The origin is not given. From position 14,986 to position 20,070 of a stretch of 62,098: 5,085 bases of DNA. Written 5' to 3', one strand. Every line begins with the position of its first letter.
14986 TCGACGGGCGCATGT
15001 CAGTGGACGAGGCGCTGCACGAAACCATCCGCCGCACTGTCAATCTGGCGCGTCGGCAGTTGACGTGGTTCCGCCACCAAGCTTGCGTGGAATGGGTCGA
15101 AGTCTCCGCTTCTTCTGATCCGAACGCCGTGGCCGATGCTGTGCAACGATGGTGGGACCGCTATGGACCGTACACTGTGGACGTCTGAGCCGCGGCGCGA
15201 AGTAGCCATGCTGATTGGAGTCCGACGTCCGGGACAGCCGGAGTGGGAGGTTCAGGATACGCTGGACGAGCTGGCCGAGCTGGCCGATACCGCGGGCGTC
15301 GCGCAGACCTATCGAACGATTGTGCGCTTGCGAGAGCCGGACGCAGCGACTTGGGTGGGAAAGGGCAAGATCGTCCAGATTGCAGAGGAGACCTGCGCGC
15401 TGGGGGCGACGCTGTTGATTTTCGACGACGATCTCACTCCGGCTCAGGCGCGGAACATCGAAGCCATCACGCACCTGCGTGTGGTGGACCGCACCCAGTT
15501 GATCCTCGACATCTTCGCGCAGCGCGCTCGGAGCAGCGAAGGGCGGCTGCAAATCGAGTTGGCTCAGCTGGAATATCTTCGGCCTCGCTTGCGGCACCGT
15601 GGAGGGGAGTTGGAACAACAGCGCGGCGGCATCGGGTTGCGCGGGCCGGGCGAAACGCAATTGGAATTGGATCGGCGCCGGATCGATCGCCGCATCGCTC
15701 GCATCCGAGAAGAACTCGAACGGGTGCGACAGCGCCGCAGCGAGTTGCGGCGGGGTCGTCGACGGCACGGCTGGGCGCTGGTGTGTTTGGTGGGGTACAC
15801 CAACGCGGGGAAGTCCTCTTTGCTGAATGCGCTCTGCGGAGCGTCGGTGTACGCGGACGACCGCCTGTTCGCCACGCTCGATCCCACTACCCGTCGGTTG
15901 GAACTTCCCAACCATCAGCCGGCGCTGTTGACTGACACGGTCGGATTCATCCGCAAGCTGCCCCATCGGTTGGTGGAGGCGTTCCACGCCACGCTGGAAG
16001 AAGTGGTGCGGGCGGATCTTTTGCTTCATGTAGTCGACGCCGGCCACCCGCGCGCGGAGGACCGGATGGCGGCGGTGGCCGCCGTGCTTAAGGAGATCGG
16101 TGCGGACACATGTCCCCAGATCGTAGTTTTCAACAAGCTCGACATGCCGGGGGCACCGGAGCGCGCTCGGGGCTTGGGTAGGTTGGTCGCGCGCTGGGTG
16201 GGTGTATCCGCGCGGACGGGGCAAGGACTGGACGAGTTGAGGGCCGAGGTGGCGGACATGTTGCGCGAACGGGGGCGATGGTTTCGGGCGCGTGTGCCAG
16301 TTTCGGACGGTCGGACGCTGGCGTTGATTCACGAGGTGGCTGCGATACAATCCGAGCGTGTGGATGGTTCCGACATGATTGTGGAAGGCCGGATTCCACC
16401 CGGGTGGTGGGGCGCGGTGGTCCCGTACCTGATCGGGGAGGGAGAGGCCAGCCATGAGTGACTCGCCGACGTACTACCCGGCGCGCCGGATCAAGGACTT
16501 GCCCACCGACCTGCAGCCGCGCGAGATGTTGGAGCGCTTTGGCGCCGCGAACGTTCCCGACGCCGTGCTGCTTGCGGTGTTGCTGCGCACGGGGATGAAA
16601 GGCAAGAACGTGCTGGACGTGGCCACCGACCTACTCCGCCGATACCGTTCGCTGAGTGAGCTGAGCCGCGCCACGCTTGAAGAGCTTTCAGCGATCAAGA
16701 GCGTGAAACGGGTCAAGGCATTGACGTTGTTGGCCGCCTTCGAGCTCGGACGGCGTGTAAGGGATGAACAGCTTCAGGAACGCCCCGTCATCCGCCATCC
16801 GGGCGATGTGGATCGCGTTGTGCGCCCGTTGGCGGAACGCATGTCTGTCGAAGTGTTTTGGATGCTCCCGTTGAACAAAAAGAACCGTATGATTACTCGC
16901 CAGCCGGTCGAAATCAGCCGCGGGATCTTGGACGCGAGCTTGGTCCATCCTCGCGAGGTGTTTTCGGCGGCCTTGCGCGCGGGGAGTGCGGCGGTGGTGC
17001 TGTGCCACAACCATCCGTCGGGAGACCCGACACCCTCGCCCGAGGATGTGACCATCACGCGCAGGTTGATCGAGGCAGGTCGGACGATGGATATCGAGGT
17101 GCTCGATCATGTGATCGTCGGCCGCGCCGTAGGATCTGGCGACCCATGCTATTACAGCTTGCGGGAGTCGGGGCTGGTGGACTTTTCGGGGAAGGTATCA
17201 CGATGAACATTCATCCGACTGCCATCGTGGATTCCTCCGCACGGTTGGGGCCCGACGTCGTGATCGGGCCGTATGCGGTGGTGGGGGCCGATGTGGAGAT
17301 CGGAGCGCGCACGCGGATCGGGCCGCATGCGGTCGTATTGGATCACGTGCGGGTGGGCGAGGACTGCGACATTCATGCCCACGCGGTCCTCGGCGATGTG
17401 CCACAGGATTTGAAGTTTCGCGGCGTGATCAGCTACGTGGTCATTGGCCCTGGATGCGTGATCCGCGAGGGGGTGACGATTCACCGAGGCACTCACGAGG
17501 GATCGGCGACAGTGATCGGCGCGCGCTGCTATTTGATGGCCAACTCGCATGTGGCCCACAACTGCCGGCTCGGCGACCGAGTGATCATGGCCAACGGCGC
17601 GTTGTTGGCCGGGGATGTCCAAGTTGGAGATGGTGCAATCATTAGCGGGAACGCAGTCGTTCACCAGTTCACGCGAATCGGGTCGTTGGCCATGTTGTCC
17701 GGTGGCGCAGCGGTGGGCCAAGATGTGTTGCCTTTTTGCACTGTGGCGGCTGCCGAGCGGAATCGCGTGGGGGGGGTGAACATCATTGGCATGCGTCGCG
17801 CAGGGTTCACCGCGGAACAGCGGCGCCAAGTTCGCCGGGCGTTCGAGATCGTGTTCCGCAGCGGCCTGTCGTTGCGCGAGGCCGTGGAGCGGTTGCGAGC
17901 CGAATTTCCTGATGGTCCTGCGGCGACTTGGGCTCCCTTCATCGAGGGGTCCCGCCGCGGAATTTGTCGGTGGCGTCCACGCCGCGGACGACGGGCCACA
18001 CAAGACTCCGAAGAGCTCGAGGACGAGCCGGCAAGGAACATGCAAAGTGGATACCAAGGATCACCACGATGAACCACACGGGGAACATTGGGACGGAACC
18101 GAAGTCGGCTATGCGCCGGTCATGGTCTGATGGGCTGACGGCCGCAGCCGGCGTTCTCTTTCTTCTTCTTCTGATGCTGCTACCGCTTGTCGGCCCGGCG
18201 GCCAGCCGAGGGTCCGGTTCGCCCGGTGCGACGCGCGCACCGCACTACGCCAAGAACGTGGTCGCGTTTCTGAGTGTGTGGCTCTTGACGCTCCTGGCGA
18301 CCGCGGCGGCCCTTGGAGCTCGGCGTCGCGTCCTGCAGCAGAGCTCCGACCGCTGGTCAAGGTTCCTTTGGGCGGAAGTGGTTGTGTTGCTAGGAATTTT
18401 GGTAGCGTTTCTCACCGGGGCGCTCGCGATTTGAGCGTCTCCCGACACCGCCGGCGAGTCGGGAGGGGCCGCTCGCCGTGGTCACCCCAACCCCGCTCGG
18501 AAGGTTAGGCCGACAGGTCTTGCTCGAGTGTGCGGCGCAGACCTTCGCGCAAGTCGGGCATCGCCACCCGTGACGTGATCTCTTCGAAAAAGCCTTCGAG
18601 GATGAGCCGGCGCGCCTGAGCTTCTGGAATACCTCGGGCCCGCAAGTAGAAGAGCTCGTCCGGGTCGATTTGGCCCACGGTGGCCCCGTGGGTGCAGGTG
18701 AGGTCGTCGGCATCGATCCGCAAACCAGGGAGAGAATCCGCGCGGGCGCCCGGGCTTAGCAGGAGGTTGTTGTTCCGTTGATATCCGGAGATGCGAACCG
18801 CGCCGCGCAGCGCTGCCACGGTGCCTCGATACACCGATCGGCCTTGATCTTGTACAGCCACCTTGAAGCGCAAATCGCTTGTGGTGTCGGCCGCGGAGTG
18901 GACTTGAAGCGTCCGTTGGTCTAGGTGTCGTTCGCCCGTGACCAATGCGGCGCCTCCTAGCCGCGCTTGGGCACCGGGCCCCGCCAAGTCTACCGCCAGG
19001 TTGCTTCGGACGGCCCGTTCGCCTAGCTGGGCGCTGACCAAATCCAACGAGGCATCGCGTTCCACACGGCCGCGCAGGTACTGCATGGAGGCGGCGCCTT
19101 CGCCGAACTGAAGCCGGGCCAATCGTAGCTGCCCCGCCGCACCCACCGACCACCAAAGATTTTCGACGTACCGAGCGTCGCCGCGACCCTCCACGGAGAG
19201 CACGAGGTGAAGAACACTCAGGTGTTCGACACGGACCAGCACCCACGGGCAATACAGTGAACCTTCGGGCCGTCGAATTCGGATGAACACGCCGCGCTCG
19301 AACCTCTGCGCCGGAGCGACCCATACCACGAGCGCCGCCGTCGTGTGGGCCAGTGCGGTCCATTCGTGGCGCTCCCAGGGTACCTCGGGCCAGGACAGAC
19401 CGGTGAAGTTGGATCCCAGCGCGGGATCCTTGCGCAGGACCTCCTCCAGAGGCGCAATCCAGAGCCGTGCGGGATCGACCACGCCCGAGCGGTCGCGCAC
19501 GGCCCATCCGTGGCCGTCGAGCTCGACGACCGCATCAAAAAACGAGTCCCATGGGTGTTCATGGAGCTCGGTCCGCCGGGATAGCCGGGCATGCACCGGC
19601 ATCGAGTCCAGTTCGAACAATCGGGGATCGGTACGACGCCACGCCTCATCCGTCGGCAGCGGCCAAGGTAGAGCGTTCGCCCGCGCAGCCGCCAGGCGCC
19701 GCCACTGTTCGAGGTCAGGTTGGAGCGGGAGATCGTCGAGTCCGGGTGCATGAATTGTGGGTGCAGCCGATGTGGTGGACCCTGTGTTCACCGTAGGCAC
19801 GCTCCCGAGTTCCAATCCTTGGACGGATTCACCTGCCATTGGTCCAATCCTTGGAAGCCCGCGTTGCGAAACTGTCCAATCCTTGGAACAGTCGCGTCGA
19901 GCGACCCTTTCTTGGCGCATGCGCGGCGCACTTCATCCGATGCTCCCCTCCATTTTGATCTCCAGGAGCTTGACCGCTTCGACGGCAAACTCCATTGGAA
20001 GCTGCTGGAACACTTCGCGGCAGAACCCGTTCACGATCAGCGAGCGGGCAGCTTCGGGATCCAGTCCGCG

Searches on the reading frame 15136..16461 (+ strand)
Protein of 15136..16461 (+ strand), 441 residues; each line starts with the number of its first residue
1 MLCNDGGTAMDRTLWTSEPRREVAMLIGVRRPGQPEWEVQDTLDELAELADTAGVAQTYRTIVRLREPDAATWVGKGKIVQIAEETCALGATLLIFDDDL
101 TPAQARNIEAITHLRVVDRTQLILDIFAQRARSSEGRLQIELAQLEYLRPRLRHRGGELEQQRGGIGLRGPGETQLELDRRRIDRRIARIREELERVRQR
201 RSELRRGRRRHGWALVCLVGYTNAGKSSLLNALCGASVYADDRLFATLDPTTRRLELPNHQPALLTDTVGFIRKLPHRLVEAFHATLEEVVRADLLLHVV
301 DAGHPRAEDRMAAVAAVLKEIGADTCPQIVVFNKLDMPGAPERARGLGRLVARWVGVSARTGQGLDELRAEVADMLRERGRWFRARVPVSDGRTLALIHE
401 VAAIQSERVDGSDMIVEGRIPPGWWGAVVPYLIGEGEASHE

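Call 71: search_protein_families(library=pfam, proteins=[window:15136-16461:+], max_evalue=0.00001)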
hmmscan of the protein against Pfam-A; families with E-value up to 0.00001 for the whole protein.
window:15136-16461:+ (441 aa): 3 families
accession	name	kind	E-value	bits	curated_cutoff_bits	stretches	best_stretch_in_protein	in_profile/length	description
PF13167.11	GTP-bdg_N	-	8.7e-29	100.4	25.4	1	41-128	2-89/89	GTP-binding GTPase N-terminal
PF16360.10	GTP-bdg_M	-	1.9e-28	99.3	29.5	1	130-208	1-79/79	GTP-binding GTPase Middle Region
PF01926.29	MMR_HSR1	-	3.7e-22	79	21.9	1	216-334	2-113/113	50S ribosome-binding GTPase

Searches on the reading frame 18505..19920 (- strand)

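Call 71: search_protein_families(library=pfam, proteins=[window:18505-19920:-], max_evalue=0.00001)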
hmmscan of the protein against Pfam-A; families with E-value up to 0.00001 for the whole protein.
window:18505-19920:- (471 aa): 1 family
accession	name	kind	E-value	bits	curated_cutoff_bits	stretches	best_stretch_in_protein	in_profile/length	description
PF01458.23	SUFBD_core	-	3.4e-60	203.8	27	1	221-444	8-232/232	SUF system FeS cluster assembly, SufBD core domain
